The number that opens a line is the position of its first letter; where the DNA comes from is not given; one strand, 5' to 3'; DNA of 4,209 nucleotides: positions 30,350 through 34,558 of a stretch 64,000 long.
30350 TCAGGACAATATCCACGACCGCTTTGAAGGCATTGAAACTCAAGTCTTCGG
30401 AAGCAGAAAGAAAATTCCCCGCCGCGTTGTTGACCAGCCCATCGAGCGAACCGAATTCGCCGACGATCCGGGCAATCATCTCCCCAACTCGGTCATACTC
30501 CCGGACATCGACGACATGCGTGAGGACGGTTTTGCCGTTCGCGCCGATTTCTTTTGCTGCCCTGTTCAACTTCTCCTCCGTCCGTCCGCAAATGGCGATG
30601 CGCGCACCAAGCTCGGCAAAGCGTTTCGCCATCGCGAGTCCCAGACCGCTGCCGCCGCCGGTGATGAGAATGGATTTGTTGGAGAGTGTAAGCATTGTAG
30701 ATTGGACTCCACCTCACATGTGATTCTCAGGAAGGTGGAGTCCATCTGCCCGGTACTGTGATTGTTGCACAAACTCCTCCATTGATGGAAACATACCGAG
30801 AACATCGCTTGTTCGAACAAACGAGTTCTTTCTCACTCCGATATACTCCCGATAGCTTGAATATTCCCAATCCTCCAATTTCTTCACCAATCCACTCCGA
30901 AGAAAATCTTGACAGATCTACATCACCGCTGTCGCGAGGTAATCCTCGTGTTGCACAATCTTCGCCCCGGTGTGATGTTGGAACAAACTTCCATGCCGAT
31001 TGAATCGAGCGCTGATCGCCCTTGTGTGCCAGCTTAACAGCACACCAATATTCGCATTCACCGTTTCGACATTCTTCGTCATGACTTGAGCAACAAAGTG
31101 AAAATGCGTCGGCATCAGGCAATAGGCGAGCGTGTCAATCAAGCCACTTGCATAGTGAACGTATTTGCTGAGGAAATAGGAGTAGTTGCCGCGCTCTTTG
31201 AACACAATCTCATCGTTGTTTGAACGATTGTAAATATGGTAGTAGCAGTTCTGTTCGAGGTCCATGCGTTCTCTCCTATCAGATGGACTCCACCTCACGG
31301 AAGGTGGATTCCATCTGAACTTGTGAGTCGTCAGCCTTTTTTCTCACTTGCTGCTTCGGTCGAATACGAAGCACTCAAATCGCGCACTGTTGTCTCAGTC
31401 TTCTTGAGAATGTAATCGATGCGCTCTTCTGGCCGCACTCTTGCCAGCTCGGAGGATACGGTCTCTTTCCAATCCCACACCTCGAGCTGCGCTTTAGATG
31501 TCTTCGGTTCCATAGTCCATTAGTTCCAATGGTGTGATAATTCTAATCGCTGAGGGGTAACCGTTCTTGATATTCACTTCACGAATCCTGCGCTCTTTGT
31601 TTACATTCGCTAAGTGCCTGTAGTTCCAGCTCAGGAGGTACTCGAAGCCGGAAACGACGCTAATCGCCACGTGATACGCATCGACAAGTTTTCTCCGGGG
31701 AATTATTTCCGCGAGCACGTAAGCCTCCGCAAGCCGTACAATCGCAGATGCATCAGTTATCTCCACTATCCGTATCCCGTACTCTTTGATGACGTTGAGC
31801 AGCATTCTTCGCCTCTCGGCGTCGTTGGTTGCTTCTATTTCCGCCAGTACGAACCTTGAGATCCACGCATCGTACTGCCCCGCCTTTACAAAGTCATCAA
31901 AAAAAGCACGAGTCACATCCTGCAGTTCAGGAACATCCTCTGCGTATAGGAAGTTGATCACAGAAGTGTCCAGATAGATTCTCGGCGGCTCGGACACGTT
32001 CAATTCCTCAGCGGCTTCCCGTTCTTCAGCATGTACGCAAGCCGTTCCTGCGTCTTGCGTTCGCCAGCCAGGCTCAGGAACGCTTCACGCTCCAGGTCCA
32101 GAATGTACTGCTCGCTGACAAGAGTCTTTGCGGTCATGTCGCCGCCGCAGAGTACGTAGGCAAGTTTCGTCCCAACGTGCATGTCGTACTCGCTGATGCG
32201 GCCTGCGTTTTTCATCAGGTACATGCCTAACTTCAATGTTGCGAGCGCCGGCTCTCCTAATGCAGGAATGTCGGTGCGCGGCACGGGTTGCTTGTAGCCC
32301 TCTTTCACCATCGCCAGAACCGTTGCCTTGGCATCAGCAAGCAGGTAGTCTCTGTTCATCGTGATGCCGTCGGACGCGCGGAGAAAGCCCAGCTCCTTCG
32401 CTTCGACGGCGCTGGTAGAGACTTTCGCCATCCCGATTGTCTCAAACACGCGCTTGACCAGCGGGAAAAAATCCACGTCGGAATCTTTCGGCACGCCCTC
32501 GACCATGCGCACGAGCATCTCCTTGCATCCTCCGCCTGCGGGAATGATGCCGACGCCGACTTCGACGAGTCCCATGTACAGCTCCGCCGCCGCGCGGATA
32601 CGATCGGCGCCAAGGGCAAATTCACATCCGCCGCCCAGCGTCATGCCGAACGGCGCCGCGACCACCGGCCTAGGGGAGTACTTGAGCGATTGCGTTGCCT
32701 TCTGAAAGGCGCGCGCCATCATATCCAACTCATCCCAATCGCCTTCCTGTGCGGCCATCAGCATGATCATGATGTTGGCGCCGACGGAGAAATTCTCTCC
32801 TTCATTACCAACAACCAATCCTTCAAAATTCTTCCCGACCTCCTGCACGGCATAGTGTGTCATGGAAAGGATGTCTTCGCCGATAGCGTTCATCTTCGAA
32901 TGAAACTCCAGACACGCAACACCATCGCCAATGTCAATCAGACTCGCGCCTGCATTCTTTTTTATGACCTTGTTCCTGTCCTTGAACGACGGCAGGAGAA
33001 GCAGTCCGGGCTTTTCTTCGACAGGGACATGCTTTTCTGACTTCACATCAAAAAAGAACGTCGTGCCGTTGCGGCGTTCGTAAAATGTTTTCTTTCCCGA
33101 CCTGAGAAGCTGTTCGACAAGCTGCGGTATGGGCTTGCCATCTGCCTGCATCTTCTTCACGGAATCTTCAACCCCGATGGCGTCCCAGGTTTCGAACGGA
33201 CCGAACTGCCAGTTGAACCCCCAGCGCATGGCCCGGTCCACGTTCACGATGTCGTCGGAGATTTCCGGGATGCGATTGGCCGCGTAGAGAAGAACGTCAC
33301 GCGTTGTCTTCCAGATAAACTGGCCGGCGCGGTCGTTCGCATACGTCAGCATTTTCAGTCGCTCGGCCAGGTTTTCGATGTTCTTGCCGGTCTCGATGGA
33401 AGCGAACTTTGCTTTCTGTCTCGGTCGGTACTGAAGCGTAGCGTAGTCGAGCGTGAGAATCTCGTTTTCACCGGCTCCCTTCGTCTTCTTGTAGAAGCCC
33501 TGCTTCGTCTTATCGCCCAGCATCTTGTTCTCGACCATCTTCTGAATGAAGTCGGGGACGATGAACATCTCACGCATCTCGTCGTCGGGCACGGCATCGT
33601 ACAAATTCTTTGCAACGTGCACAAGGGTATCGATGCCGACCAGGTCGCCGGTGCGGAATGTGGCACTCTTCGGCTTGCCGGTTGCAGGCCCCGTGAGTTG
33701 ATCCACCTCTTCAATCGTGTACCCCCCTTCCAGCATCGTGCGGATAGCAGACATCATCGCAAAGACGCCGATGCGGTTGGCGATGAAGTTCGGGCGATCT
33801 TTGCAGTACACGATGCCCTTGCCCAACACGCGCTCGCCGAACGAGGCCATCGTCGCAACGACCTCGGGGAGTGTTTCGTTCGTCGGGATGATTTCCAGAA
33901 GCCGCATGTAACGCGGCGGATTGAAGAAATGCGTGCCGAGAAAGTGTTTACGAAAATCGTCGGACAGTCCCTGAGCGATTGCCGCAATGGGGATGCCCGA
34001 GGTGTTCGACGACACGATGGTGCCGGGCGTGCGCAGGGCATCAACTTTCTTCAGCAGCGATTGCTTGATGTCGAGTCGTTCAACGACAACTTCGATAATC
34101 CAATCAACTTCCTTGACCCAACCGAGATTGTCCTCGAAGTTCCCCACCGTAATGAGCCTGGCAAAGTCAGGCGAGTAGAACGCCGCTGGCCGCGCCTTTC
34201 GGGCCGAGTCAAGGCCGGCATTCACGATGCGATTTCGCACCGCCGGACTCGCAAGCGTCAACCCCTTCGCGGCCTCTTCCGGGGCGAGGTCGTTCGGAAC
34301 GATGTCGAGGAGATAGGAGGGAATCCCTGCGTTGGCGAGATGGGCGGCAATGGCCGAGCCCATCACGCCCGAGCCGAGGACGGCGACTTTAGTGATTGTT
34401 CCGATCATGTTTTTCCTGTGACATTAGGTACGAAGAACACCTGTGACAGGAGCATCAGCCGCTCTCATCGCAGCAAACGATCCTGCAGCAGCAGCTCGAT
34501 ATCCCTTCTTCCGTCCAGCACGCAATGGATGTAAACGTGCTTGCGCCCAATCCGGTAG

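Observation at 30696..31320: Inactivated IS200-like Y1 transposase: the catalytic tyrosine codon is a TAG stop; hairpin ends retained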

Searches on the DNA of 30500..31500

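Call 31: search_rna_families(source=window, start=30500, end=31500, threshold=evalue, max_evalue=5)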
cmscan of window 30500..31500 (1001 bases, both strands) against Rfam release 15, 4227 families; matches with E-value up to 5: 7.
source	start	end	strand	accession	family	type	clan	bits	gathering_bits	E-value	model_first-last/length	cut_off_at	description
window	30523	30557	+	RF00489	ctRNA_p42d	Gene; antisense;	-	17.8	50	0.88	1-46/46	no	ctRNA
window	31212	31255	-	RF01393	isrJ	Gene; sRNA;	-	17.5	37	2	1-75/75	no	isrJ Hfq binding RNA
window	30788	30840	-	RF04343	Plastid-psbA-2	Cis-reg;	CL00153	16.8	55.8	4.6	1-60/60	no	Plastid-psbA-2 3UTR RNA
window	31276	31325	+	RF03454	mir-1267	Gene; miRNA;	-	16.3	70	4.3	1-78/78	no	mir-1267 microRNA precursor family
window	30703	30744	-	RF04121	mir-1289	Gene; miRNA;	-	16.3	66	4.9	23-66/91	no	mir-1289 microRNA precursor family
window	31112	31173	+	RF02087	Yar_3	Gene; lncRNA;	-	16.1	50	0.2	1-67/67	no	Yellow-achaete intergenic RNA conserved region 3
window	31026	31093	-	RF00311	snoZ188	Gene; snRNA; snoRNA; CD-box;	-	16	50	3.5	1-123/123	no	Small nucleolar RNA Z188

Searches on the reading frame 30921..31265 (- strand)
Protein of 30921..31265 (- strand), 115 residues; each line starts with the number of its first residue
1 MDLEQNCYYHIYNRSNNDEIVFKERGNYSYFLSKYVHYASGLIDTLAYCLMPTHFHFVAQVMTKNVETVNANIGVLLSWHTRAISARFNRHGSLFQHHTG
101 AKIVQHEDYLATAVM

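Call 8: search_protein_families(library=pfam, proteins=[window:30921-31265:-], max_evalue=1)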
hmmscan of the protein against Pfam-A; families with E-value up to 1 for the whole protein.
seq(115 aa): 1 family
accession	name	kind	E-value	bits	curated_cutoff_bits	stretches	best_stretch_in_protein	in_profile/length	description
PF01797.21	Y1_Tnp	-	0.05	14.2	23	1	5-96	3-98/121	Transposase IS200 like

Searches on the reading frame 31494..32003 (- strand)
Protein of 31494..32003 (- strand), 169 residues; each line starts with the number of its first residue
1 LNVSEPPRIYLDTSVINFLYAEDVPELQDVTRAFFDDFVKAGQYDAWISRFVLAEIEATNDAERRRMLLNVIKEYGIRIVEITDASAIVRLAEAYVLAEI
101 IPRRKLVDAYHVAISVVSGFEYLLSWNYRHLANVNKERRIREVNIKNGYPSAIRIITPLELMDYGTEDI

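Call 8: search_protein_families(library=pfam, proteins=[window:31494-32003:-], max_evalue=1)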
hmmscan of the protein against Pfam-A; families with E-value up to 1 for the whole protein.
window:31494-32003:- (169 aa): 2 families
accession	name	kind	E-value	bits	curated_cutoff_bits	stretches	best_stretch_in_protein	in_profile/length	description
PF01850.27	PIN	-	0.00013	23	23.6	1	9-125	1-109/120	PIN domain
PF18689.6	PriX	-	0.21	12.4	25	1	60-110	12-59/95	Primase X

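Call 9: search_protein_families(library=ncbifam, proteins=[window:31494-32003:-], max_evalue=1)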
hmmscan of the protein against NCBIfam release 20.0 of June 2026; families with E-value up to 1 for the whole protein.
window:31494-32003:- (169 aa): 3 families
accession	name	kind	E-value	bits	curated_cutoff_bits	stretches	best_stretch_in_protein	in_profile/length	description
TIGR02965.1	xanthine_xdhB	equivalog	0.051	11.7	849.5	1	12-90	56-132/758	xanthine dehydrogenase molybdopterin binding subunit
NF047838.1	SCO4402_fam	subfamily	0.071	13.3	50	1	23-77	37-91/119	SCO4402 family protein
NF052286.1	ecto_TF_EhuR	exception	0.095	11.2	480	1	57-106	244-292/458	MocR-like ectoine utilization transcription factor EhuR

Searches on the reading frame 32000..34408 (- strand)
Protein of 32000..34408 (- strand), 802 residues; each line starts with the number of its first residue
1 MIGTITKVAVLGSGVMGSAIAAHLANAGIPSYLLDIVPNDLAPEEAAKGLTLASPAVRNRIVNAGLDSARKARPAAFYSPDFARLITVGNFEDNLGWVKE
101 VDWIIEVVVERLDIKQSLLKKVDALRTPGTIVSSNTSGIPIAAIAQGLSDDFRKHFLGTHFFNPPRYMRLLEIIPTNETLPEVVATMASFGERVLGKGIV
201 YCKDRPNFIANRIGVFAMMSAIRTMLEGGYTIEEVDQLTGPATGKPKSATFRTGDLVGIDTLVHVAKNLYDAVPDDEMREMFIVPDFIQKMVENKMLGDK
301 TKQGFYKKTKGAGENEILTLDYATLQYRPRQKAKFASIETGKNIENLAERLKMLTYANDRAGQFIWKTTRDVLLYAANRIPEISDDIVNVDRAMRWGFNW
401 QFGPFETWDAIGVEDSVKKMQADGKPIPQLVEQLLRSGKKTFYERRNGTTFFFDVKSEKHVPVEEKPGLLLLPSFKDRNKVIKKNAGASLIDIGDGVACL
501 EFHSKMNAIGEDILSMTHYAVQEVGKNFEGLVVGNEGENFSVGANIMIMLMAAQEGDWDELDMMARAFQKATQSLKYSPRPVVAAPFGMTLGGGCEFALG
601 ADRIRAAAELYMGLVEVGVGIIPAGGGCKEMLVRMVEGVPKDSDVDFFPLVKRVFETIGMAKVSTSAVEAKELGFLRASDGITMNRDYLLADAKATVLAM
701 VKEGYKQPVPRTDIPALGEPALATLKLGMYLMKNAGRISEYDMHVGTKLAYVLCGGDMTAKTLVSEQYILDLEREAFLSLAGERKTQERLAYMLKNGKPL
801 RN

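Call 35: list_cluster_members(proteins=[window:32000-34408:-, window:29847-30695:-, window:31494-32003:-, L002:7524-9932:+, L004:3477-5936:+])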
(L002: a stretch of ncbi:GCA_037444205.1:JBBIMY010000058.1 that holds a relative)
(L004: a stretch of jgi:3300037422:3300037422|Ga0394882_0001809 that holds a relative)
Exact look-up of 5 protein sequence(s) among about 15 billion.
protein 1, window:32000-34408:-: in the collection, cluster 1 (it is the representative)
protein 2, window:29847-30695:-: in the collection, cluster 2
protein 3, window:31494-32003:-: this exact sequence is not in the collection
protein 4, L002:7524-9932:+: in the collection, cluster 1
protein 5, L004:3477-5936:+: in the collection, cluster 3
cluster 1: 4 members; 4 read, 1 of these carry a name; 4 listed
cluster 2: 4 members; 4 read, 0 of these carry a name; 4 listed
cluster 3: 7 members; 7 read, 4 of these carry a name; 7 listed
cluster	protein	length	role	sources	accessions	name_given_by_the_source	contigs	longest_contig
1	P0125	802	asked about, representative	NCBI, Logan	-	-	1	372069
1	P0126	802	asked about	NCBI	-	-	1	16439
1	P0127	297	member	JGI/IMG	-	3-hydroxyacyl-CoA dehydrogenase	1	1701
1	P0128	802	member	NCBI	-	-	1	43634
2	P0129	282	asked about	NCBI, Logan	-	-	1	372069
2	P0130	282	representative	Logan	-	-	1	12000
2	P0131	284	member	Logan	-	-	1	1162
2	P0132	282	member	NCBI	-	-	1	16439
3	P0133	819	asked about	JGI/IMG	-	3-hydroxyacyl-CoA dehydrogenase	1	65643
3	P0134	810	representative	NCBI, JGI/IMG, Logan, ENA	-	-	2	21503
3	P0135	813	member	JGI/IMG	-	3-hydroxyacyl-CoA dehydrogenase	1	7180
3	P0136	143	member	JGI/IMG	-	3-hydroxyacyl-CoA dehydrogenase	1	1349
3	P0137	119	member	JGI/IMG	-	3-hydroxyacyl-CoA dehydrogenase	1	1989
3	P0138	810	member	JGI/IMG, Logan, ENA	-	-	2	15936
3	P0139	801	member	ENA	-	-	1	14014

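Call 36: find_encoding_contigs(protein=P0128, flank=4000, max_places=3)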
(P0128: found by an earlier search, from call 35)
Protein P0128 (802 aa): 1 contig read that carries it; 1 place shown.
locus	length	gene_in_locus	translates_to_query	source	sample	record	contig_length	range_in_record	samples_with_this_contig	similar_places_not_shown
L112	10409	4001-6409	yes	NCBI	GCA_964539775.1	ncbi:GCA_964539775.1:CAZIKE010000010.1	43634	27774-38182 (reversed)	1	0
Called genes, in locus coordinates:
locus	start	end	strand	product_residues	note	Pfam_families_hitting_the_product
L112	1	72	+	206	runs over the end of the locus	PF12728:HTH_17, PF00072:Response_reg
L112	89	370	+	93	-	PF00512:HisKA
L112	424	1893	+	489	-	PF17874:TPR_MalT (faint), PF21033:RMD1-3 (faint), PF23914:TPR_CcmH_CycH (faint), PF07719:TPR_2 (faint), PF12895:ANAPC3 (faint), PF13432:TPR_16, PF14559:TPR_19 (weak), PF25064:ARM_TT21_5th (weak), +8 more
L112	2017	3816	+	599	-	PF00501:AMP-binding, PF23562:AMP-binding_C_3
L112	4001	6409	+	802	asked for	PF02737:3HCDH_N, PF00725:3HCDH, PF00378:ECH_1, PF16113:ECH_2 (weak)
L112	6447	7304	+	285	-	PF23441:SDR, PF00106:adh_short, PF08659:KR, PF13561:adh_short_C2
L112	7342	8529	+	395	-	PF00108:Thiolase_N, PF02803:Thiolase_C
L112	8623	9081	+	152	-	PF05685:Uma2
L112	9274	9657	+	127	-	PF03061:4HBT (weak), PF13279:4HBT_2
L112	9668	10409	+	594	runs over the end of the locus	PF02771:Acyl-CoA_dh_N, PF02770:Acyl-CoA_dh_M, PF00441:Acyl-CoA_dh_1, PF22924:ACOX_C_alpha1, PF08028:Acyl-CoA_dh_2, PF21263:Acyl-CoA-dh_C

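Call 37: find_encoding_contigs(protein=P0134, flank=4000, max_places=3)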
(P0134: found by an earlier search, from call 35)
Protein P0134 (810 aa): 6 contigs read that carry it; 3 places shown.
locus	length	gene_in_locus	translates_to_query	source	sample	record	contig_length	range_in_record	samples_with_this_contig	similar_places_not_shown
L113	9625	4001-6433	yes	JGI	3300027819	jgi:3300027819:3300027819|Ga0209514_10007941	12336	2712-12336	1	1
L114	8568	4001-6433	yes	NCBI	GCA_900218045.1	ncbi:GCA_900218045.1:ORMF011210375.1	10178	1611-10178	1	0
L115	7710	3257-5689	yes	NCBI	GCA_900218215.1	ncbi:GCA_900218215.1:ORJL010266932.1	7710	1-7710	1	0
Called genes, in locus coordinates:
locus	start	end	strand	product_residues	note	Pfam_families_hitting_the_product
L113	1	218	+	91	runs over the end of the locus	PF13560:HTH_31 (weak), PF12844:HTH_19 (weak), PF01381:HTH_3, PF13443:HTH_26 (weak)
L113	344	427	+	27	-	-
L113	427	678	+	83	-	PF03683:UPF0175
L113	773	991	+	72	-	-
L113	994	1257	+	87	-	PF05016:ParE_toxin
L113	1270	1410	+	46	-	-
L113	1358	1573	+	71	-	-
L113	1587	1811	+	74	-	PF04255:DUF433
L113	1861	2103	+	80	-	PF18480:DUF5615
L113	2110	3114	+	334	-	PF18780:HNH_repeat, PF01844:HNH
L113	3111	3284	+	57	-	-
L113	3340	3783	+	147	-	PF01797:Y1_Tnp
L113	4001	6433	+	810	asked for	PF02737:3HCDH_N, PF00725:3HCDH, PF00378:ECH_1, PF16113:ECH_2 (weak)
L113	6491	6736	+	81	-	PF03683:UPF0175, PF24001:DUF7317 (weak)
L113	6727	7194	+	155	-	PF11848:DUF3368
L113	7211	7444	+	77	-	-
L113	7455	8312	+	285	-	PF23441:SDR, PF00106:adh_short, PF08659:KR, PF13561:adh_short_C2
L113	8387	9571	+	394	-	PF00108:Thiolase_N, PF02803:Thiolase_C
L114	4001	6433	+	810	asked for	PF02737:3HCDH_N, PF00725:3HCDH, PF00378:ECH_1, PF16113:ECH_2 (weak)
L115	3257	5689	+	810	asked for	PF02737:3HCDH_N, PF00725:3HCDH, PF00378:ECH_1, PF16113:ECH_2 (weak)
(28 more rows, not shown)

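Call 38: find_encoding_contigs(protein=P0139, flank=4000, max_places=3)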
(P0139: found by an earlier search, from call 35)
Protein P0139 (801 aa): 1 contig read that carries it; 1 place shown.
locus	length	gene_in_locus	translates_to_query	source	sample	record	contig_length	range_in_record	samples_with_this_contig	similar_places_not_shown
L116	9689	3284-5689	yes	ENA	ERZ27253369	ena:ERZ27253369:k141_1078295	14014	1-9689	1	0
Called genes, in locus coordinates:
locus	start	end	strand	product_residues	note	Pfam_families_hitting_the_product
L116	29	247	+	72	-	-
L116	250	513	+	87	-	PF05016:ParE_toxin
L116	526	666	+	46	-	-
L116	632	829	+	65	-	-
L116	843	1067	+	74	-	PF04255:DUF433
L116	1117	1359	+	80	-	PF18480:DUF5615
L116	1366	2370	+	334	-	PF18780:HNH_repeat, PF01844:HNH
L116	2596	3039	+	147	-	PF01797:Y1_Tnp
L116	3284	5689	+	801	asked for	PF02737:3HCDH_N, PF00725:3HCDH, PF00378:ECH_1, PF16113:ECH_2 (weak)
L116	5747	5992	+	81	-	PF03683:UPF0175, PF24001:DUF7317 (weak)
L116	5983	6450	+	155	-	PF11848:DUF3368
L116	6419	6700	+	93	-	-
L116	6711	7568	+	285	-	PF23441:SDR, PF00106:adh_short, PF08659:KR, PF13561:adh_short_C2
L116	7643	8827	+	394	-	PF00108:Thiolase_N, PF02803:Thiolase_C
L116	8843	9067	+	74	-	PF03683:UPF0175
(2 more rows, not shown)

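Call 58: find_homologous_proteins(query=window:32000-34408:-, max_evalue=1e-100)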
Query window:32000-34408:- (802 aa): 8000 proteins with E <= 1e-100 among 8000 candidates; the best 120 are listed.
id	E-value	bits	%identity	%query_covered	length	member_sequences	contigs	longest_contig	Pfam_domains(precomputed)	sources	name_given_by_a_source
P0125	0.0e+0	1808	100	100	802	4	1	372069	PF00378.26,PF00725.28,PF16113.11,PF02737.25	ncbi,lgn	-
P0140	0.0e+0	1793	99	100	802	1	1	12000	PF00378.26,PF00725.28,PF16113.11,PF02737.25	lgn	-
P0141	0.0e+0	1646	90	100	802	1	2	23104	PF00378.26,PF00725.28,PF16113.11,PF02737.25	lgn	-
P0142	0.0e+0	1592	86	100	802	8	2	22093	PF00378.26,PF00725.28,PF16113.11,PF02737.25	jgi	jgi:3-hydroxyacyl-CoA dehydrogenase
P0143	0.0e+0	1582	86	100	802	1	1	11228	PF00378.26,PF00725.28,PF16113.11,PF02737.25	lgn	-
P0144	0.0e+0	1579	86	100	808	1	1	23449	PF00378.26,PF00725.28,PF16113.11,PF02737.25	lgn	-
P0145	0.0e+0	1579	85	100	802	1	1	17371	PF00378.26,PF00725.28,PF16113.11,PF02737.25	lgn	-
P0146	0.0e+0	1573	86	100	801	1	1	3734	PF00378.26,PF00725.28,PF16113.11,PF02737.25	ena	-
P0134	0.0e+0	1571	86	100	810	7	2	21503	PF00378.26,PF00725.28,PF16113.11,PF02737.25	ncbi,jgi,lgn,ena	-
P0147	0.0e+0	1571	85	100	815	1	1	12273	PF00378.26,PF00725.28,PF16113.11,PF02737.25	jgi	jgi:3-hydroxyacyl-CoA dehydrogenase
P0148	0.0e+0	1568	85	100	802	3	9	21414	PF00378.26,PF00725.28,PF16113.11,PF02737.25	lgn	-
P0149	0.0e+0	1566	85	100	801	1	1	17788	PF00378.26,PF00725.28,PF16113.11,PF02737.25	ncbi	-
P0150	0.0e+0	1557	84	100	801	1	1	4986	PF00378.26,PF00725.28,PF16113.11,PF02737.25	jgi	jgi:3-hydroxyacyl-CoA dehydrogenase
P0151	0.0e+0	1553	85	100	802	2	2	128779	PF00378.26,PF00725.28,PF16113.11,PF02737.25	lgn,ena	-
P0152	0.0e+0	1540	84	100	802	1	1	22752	PF00378.26,PF00725.28,PF16113.11,PF02737.25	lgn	-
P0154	0.0e+0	1528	83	100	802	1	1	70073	PF00378.26,PF00725.28,PF16113.11,PF02737.25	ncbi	-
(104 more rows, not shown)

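Call 59: find_encoding_contigs(protein=P0141, flank=3000, max_places=3)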
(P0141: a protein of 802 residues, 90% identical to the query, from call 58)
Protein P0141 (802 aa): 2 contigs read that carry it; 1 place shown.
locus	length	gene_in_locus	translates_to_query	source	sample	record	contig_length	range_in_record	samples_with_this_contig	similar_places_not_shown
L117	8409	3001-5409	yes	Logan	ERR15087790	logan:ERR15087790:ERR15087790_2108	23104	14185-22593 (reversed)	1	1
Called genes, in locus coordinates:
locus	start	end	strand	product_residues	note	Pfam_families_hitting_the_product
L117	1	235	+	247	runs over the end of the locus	?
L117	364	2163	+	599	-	PF00501:AMP-binding, PF23562:AMP-binding_C_3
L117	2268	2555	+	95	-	PF02604:PhdYeFM_antitox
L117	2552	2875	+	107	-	PF05016:ParE_toxin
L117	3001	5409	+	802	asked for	PF02737:3HCDH_N, PF00725:3HCDH, PF00378:ECH_1, PF16113:ECH_2 (weak)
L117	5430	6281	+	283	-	PF23441:SDR, PF00106:adh_short, PF08659:KR, PF13561:adh_short_C2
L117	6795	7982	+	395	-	PF00108:Thiolase_N, PF00109:ketoacyl-synt (faint), PF02803:Thiolase_C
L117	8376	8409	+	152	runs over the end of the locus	PF20791:Acyl-ACP_TE_C (weak), PF13279:4HBT_2, PF03061:4HBT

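Call 60: find_encoding_contigs(protein=P0154, flank=3000, max_places=3)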
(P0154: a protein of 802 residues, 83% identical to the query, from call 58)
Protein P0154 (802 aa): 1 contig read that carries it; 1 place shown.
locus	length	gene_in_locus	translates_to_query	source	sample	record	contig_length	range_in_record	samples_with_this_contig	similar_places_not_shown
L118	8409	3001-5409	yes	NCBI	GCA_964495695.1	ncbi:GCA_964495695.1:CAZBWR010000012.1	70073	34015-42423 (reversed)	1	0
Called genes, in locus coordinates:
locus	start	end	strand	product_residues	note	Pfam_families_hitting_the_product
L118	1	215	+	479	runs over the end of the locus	PF25060:ARM_TT21_2nd (faint), PF13429:TPR_15 (faint), PF28559:TPR_SusR (faint), PF00515:TPR_1 (faint), PF13432:TPR_16, PF14559:TPR_19 (weak), PF07719:TPR_2 (weak), PF14559:TPR_19 (weak), +17 more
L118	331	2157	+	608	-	PF00501:AMP-binding, PF23562:AMP-binding_C_3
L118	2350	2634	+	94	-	PF02604:PhdYeFM_antitox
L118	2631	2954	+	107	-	PF05016:ParE_toxin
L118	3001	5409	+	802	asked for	PF02737:3HCDH_N, PF00725:3HCDH, PF00378:ECH_1, PF16113:ECH_2 (weak)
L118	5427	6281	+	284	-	PF23441:SDR, PF00106:adh_short, PF08659:KR, PF13561:adh_short_C2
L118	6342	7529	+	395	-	PF00108:Thiolase_N, PF02803:Thiolase_C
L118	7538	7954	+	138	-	PF20791:Acyl-ACP_TE_C, PF13279:4HBT_2, PF03061:4HBT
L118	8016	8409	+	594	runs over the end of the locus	PF02771:Acyl-CoA_dh_N, PF02770:Acyl-CoA_dh_M, PF00441:Acyl-CoA_dh_1, PF22924:ACOX_C_alpha1, PF08028:Acyl-CoA_dh_2, PF21343:ACAD9-ACADV_C (faint), PF21263:Acyl-CoA-dh_C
